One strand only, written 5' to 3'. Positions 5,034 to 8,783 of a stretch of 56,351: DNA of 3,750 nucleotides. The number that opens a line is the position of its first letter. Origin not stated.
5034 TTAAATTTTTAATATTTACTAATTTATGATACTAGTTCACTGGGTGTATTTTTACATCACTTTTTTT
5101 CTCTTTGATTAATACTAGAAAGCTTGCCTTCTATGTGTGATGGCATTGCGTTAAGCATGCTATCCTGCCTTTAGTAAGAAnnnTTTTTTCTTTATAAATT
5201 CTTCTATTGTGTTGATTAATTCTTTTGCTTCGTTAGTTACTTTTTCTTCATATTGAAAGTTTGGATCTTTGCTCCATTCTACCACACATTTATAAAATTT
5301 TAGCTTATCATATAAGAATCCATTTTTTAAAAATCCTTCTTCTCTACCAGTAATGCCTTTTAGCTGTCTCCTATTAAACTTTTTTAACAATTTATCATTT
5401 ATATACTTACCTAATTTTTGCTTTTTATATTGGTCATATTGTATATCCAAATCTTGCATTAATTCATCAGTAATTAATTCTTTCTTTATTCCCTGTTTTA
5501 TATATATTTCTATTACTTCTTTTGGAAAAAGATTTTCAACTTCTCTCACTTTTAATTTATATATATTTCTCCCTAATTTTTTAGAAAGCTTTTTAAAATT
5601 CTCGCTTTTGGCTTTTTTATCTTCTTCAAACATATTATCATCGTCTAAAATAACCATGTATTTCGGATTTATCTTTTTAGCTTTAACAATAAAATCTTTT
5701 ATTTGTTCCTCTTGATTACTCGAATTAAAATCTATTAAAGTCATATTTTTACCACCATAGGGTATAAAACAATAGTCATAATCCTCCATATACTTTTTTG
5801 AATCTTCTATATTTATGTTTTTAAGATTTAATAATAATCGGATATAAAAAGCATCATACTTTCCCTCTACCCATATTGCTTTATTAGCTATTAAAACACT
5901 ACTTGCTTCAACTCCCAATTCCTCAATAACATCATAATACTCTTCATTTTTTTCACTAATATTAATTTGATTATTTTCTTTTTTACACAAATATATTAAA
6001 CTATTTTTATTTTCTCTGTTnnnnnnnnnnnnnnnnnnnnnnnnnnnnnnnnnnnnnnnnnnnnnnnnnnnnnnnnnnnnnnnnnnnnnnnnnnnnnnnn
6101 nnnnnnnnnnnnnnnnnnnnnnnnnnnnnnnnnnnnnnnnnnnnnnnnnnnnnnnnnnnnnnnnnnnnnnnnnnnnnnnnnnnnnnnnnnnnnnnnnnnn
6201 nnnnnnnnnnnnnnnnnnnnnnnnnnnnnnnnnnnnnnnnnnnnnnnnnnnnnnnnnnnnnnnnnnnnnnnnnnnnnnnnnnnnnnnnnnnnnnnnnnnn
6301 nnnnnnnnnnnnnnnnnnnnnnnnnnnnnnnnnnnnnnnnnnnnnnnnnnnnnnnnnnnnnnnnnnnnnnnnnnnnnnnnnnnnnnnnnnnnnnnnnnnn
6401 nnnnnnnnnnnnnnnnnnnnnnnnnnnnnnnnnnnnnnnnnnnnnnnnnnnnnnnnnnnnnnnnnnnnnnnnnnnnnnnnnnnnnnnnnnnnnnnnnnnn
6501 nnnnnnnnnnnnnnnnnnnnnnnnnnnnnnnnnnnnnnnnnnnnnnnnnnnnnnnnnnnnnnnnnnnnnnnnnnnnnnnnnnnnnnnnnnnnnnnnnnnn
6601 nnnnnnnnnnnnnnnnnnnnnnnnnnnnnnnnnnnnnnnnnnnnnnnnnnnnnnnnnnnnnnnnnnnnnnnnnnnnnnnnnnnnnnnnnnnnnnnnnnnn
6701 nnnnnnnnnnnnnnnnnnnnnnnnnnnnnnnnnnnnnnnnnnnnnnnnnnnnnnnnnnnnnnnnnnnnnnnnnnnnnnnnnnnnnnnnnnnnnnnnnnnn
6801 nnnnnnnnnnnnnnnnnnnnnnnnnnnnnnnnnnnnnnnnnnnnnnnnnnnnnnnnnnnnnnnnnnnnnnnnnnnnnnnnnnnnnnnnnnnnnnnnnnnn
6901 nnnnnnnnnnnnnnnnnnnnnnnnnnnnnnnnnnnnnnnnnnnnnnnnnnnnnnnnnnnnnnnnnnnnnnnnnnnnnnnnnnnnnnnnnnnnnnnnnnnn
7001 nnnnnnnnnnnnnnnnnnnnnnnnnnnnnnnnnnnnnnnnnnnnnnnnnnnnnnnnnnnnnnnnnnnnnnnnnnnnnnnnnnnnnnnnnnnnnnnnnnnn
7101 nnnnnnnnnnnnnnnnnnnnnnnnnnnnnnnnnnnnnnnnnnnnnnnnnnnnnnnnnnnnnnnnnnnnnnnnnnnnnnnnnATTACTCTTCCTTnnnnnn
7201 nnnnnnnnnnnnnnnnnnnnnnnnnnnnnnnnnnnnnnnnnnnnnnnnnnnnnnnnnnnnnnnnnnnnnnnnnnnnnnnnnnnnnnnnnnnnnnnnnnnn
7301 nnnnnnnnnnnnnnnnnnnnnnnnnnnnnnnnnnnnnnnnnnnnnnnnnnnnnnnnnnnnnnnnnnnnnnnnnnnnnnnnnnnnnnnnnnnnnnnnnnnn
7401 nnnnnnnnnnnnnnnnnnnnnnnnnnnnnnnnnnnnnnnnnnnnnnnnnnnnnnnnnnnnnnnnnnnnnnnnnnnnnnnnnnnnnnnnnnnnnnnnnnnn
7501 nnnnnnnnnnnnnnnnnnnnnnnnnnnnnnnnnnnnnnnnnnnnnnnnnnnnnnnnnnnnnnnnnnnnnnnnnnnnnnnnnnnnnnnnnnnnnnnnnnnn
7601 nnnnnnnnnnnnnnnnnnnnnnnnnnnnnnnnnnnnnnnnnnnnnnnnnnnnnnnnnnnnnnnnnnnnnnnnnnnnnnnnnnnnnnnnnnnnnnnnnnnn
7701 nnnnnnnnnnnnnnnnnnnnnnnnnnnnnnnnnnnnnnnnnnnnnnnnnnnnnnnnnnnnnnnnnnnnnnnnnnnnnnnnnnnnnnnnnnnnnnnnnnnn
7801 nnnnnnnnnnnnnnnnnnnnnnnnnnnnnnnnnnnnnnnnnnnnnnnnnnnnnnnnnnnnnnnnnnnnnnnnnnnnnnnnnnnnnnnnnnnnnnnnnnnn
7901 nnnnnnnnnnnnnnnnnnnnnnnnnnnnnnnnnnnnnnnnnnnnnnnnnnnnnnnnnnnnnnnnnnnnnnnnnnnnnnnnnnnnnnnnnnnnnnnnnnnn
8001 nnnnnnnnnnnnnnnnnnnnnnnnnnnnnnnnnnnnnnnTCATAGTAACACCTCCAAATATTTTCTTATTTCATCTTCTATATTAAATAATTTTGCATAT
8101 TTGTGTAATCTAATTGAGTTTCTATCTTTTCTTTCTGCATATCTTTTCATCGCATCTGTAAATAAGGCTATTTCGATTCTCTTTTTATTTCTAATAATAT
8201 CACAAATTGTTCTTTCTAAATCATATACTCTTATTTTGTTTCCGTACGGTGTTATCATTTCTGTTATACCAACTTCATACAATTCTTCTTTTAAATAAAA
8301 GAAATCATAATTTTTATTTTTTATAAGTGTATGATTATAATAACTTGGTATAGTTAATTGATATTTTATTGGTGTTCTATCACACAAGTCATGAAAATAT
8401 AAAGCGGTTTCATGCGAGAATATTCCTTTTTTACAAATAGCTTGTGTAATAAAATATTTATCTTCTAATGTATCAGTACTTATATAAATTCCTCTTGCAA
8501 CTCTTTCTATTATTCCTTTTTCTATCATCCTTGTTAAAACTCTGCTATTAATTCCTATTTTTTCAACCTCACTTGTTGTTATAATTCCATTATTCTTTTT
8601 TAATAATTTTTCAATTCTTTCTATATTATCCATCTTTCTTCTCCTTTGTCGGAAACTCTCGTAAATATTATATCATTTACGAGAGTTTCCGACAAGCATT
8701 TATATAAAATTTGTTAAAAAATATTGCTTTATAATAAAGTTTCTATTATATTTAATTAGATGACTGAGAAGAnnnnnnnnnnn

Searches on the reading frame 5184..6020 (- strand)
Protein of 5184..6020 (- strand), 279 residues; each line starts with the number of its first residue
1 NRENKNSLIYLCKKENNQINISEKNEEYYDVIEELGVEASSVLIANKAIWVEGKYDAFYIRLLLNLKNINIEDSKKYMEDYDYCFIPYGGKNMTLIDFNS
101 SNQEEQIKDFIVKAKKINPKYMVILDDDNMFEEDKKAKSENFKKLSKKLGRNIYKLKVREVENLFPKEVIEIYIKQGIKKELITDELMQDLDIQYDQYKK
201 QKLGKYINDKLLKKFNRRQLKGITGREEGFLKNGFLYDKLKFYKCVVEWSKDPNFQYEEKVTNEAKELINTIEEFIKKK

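Call 6: search_protein_families(library=pfam, proteins=[window:5184-6020:-], max_evalue=10)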
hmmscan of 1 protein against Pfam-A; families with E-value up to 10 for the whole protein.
seq(279 aa): 4 families
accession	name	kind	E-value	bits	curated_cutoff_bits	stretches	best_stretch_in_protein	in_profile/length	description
PF20469.4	OLD-like_TOPRIM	-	0.022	15.7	23.2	1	45-93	3-46/67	Overcoming lysogenization defect protein-like, TOPRIM domain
PF04315.17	EpmC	-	0.12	12.6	23.8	1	74-173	58-152/162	Elongation factor P hydroxylase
PF21965.2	SAMP2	-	0.18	12.6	27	0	18-44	14-39/63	Small archaeal modifier protein 2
PF07924.16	NuiA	-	0.26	12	22.1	1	88-174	29-111/130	Nuclease A inhibitor-like protein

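Call 7: search_protein_families(library=padloc, proteins=[window:5184-6020:-], max_evalue=10)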
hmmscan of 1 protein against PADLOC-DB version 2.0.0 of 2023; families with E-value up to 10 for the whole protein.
seq(279 aa): 1 family
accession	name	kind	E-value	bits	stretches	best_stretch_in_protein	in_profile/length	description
PDLC04708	PDC-M55B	-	2.1e-05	22.5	1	121-274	161-313/315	-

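Call 47: search_solved_structures(query=A2, max_evalue=10, show_alignments=3)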
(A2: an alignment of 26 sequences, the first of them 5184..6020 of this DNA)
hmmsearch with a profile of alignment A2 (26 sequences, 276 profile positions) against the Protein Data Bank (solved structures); distinct sequences matched with E-value up to 10: 0.

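Call 49: search_protein_families(library=pfam, alignment_id=A2, max_evalue=1)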
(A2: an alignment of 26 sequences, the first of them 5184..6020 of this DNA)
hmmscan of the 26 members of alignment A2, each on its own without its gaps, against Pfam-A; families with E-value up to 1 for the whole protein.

A. member 1, window:5184-6020:- (279 aa): 4 families
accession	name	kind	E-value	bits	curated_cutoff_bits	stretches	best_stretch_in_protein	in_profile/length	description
PF20469.4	OLD-like_TOPRIM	-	0.022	15.7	23.2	1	45-93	3-46/67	Overcoming lysogenization defect protein-like, TOPRIM domain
PF04315.17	EpmC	-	0.12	12.6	23.8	1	74-173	58-152/162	Elongation factor P hydroxylase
PF21965.2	SAMP2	-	0.18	12.6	27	0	18-44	14-39/63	Small archaeal modifier protein 2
PF07924.16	NuiA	-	0.26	12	22.1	1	88-174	29-111/130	Nuclease A inhibitor-like protein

B. families by the number of members that match (of 26 scanned): 24 families
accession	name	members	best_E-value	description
PF20469.4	OLD-like_TOPRIM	20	0.00048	Overcoming lysogenization defect protein-like, TOPRIM domain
PF11536.14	DUF3226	4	0.0089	Protein of unknown function (DUF3226)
PF07924.16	NuiA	2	0.031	Nuclease A inhibitor-like protein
PF06574.18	FAD_syn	2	0.038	FAD synthetase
PF04315.17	EpmC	2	0.088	Elongation factor P hydroxylase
PF09750.14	DRY_EERY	1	0.0094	Alternative splicing regulator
PF06743.20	FAST_1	1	0.015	FAST kinase-like protein, subdomain 1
PF12950.13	TaqI_C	1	0.018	TaqI-like C-terminal specificity domain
PF03528.20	Rabaptin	1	0.032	Rabaptin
PF07982.17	Herpes_UL74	1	0.035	Herpes UL74 glycoproteins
PF13768.12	VWA_3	1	0.08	von Willebrand factor type A domain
PF02590.22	SPOUT_MTase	1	0.1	Predicted SPOUT methyltransferase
PF02216.22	B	1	0.11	B domain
PF10653.15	Phage-A118_gp45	1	0.15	Protein gp45 of Bacteriophage A118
PF22128.2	Alp7A_like_C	1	0.15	Alp7A C-terminal domain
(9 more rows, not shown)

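Call 57: predict_structure(alignment_id=A2)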
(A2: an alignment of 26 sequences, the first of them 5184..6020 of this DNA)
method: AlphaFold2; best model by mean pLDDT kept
length: 279 residues; sequences in the alignment: 26
mean_pLDDT: 80.1   pTM: 0.76
mean pLDDT of the five models: 80.1, 78.9, 78.5, 78.0, 77.9
residues with pLDDT >= 90: 127; 70-90: 83; 50-70: 30; < 50: 39
segments of 3 or more residues with pLDDT < 50: 1-5, 36-43, 91-116
pLDDT, mean of each block of 10 residues (from residue 1): 51 78 63 51 66 90 90 76 76 44 39 48 89 83 86 94 97 95 85 95 97 91 95 92 96 93 97 87
secondary structure, 60 per line:
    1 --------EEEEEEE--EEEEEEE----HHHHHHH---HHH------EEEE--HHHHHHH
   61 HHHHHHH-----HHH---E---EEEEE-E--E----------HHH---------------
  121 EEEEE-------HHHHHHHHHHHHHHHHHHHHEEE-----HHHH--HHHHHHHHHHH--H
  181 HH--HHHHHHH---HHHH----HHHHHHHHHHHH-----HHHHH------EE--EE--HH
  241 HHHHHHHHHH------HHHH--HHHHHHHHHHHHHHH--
elements in order: E9-15 E18-24 H29-35 E48-51 H54-67 E83-87 E121-125 H133-152 E153-155 H161-164 H167-177 H185-191 H195-198 H203-214 H220-224 H239-250 H257-260 H263-277

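Call 60: fold_search(model_id=the predicted structure, library=pdb)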
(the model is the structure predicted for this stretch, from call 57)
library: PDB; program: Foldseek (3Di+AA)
matches with E <= 10: 85; with E <= 0.001: 0
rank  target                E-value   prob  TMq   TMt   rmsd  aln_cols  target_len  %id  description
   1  8j4t_A                1.7e-01  0.16  0.20  0.14  15.2       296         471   15  GajA-GajB complex (released 2024-02-21)
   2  8x5i_D                6.4e-01  0.09  0.21  0.12  14.8       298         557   15  Structure of ATP/Mg2+ bound Gabija GajA (released 2024-02-28)
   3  8x5i_B                8.5e-01  0.08  0.21  0.12  15.3       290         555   12  Structure of ATP/Mg2+ bound Gabija GajA (released 2024-02-28)
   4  8jq9_A                9.0e-01  0.12  0.27  0.19  12.2       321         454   12  Structure of Gabija GajA (released 2024-02-28)
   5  8jqb_A                9.0e-01  0.08  0.21  0.14  14.5       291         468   13  Structure of Gabija GajA-GajB 4:4 Complex (released 2024-02-28)
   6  8tk0_A                9.5e-01  0.07  0.20  0.14  15.0       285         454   14  Structure of Gabija AB complex (released 2024-04-24)
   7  8x5i_A                1.1e+00  0.06  0.20  0.13  14.6       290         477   13  Structure of ATP/Mg2+ bound Gabija GajA (released 2024-02-28)
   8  8qlp_E                1.4e+00  0.06  0.17  0.13  16.2       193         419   13  CryoEM structure of the RNA/DNA bound SPARTA (BabAgo/TIR-APAZ) tetrameric complex (released 2024-01-31)
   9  2hcj_B                2.0e+00  0.08  0.15  0.13  15.5       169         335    6  Trypsin-modified Elongation Factor Tu in complex with tetracycline (released 2006-10-31)
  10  8w8m_1A               2.0e+00  0.06  0.15  0.23   8.3       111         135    7  Cryo-EM structure of helical filament of MyD88 TIR (released 2024-09-04)
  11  8wy4_A                2.1e+00  0.05  0.23  0.17  12.7       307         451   11  GajA tetramer with ATP (released 2024-02-28)
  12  7fvs_B                2.2e+00  0.05  0.18  0.09  16.0       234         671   13  Crystal Structure of S. aureus gyrase in complex with 4-[[1-[(1-chloro-6,7-dihydro-5H-cyclopenta[c]pyridin-6-yl)methyl (released 2023-06-28)
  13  8tjy_A                2.2e+00  0.04  0.21  0.14  14.8       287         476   15  Structure of Gabija AB complex (released 2024-04-24)
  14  8rtb_B                2.6e+00  0.04  0.16  0.09  14.2       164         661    9  Extended inner membrane complex (IMC) protomer structure (TrwM/VirB3-TrwK/VirB4-TrwI/VirB6-TrwG/VirB8-TrwE/VirB10) fro (released 2024-06-19)
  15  8sm3_A                3.1e+00  0.06  0.27  0.17  11.8       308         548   12  Structure of Bacillus cereus VD045 Gabija GajA-GajB Complex (released 2023-11-22)
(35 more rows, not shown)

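Call 78: search_protein_families(library=phrogs, proteins=[window:5184-6020:-], max_evalue=0.01)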
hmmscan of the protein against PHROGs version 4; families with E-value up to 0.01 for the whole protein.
window:5184-6020:- (279 aa): 0 families

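Call 88: search_protein_representatives(alignment_id=A2)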
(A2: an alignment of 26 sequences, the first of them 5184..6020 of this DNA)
Query: 26 sequences, 276 profile positions. Proteins with E-value up to 0.001 (for the whole library): 3740; up to 1e-10: 3003; up to 1e-30: 1076. The best 150 are listed.
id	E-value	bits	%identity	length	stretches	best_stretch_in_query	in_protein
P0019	1.1e-95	336.5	-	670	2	1-275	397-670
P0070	7.9e-89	313.9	-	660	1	2-275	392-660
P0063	1.1e-88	313.5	-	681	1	2-274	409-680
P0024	1.0e-86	307.0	-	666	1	4-274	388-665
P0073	7.8e-85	300.8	-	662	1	2-274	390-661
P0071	7.4e-84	297.6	-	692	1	2-275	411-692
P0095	6.8e-83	294.4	-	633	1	2-275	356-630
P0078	2.1e-82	292.9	-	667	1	2-273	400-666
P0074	3.8e-82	292.0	-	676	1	3-274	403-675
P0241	1.4e-79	283.6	-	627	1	2-275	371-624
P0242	5.6e-78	278.3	-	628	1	2-275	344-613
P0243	5.8e-78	278.3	-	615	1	2-275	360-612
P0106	7.5e-78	277.9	-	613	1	4-275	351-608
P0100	2.4e-77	276.3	-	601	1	2-275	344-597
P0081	1.8e-76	273.4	-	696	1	3-274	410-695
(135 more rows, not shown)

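Call 90: search_protein_families(library=pfam, alignment_id=A3, max_evalue=0.01)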
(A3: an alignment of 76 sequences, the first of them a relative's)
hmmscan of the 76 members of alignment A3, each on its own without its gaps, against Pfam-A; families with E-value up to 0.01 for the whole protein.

A. member 1, P0241 (627 aa): 4 families
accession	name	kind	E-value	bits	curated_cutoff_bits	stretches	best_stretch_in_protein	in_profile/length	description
PF13175.12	AAA_15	-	4.8e-19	69.6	32.1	1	19-365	20-373/374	AAA ATPase domain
PF13304.12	AAA_21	-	1.8e-13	51.7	27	1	186-367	98-304/304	AAA domain, putative AbiEii toxin, Type IV TA system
PF20469.4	OLD-like_TOPRIM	-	0.0018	19.2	23.2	1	411-463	1-49/67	Overcoming lysogenization defect protein-like, TOPRIM domain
PF11398.14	DUF2813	-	0.0081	16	21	0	319-368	281-327/372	Protein of unknown function (DUF2813)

B. families by the number of members that match (of 76 scanned): 16 families
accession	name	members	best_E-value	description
PF13304.12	AAA_21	71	5.6e-24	AAA domain, putative AbiEii toxin, Type IV TA system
PF13175.12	AAA_15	70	7e-27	AAA ATPase domain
PF20469.4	OLD-like_TOPRIM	26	0.0003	Overcoming lysogenization defect protein-like, TOPRIM domain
PF02463.25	SMC_N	19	4.6e-06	RecF/RecN/SMC N terminal domain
PF11398.14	DUF2813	5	5e-05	Protein of unknown function (DUF2813)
PF01926.29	MMR_HSR1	2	0.00067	50S ribosome-binding GTPase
PF22814.2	WelO5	1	0.0011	Carrier-protein-independent halogenase WelO5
PF19263.5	DUF5906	1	0.0034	Family of unknown function (DUF5906)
PF03432.20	Relaxase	1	0.0034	MobA/VirD2-like, nuclease domain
PF22564.2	HAAS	1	0.0042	HAAS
PF11629.13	Mst1_SARAH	1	0.0043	C terminal SARAH domain of Mst1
PF19903.4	DUF6376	1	0.0047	Family of unknown function (DUF6376)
PF13173.12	AAA_14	1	0.0052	AAA domain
PF22431.2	COG2p_C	1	0.0059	COG2p C-terminal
PF00005.33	ABC_tran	1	0.0071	ABC transporter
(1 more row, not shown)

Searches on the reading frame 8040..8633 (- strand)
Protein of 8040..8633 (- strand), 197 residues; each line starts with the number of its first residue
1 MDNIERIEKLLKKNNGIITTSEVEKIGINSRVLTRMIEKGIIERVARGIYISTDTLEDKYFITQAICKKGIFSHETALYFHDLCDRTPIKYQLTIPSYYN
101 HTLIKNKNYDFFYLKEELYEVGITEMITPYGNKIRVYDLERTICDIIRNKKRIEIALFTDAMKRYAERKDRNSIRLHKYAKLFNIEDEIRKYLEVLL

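Call 3: search_protein_families(library=pfam, proteins=[window:8040-8633:-], max_evalue=1)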
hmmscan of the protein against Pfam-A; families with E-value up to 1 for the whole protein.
window:8040-8633:- (197 aa): 5 families
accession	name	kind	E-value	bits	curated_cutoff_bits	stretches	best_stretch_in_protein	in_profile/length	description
PF13338.12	AbiEi_4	-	8.6e-12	45.4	25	1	5-51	1-47/49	Transcriptional regulator, AbiEi antitoxin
PF20217.3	DUF6577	-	0.0059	16.7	27.8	0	33-54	6-27/204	Family of unknown function (DUF6577)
PF24034.1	DUF7343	-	0.095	13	27.6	1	3-48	4-54/62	Domain of unknown function (DUF7343)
PF17194.10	AbiEi_3_N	-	0.13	12.8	26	1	17-54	17-54/93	Transcriptional regulator, AbiEi antitoxin N-terminal domain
PF13545.12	HTH_Crp_2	-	0.33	11.4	27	1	30-51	40-61/70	Crp-like helix-turn-helix domain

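Call 4: search_protein_families(library=padloc, proteins=[window:8040-8633:-], max_evalue=1)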
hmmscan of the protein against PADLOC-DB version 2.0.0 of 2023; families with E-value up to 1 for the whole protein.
window:8040-8633:- (197 aa): 36 families (the best 25 are shown)
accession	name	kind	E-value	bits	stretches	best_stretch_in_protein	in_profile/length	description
PDLC02225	AbiEi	-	1.9e-71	237.9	1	1-196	4-194/198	AbiEi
PDLC02265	AbiEi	-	4.5e-39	132.2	1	5-196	5-197/198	AbiEi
PDLC02248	AbiEi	-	1.8e-34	117.2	1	1-196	1-197/198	AbiEi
PDLC02245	AbiEi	-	2.3e-30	103.7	1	9-197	4-194/194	AbiEi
PDLC02283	AbiEi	-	4.1e-29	99.7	1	5-196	8-200/201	AbiEi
PDLC02263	AbiEi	-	3.4e-28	97.1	1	5-196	51-244/244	AbiEi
PDLC02275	AbiEi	-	1.2e-27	95.2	1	7-196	2-183/184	AbiEi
PDLC02239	AbiEi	-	4.7e-27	93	1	15-196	9-193/195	AbiEi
PDLC02262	AbiEi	-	3.3e-24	83.6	1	4-197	15-206/206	AbiEi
PDLC02238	AbiEi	-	2.4e-20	71.1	1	29-193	14-175/180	AbiEi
PDLC02249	AbiEi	-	2.2e-18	64.7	1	2-168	3-161/184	AbiEi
PDLC02228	AbiEi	-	4.7e-18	63.3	1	12-157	35-169/216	AbiEi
PDLC02253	AbiEi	-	5.9e-18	63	1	5-101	5-101/112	AbiEi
PDLC02267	AbiEi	-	2.3e-17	61.3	1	7-181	10-183/252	AbiEi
PDLC02260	AbiEi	-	3.2e-17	60.6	1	2-100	2-104/131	AbiEi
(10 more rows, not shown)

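Call 5: search_protein_families(library=ncbifam, proteins=[window:8040-8633:-], max_evalue=1)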
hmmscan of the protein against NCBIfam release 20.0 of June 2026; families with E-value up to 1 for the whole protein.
window:8040-8633:- (197 aa): 1 family
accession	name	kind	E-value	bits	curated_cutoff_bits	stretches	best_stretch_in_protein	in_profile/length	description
NF047376.1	TAA_AbiEi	equivalog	0.0001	22.1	150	1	6-68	9-77/172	type IV toxin-antitoxin system AbiEi family antitoxin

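Call 78: search_protein_families(library=phrogs, proteins=[window:8040-8633:-], max_evalue=0.01)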
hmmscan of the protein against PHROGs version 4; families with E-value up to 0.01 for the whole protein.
window:8040-8633:- (197 aa): 0 families
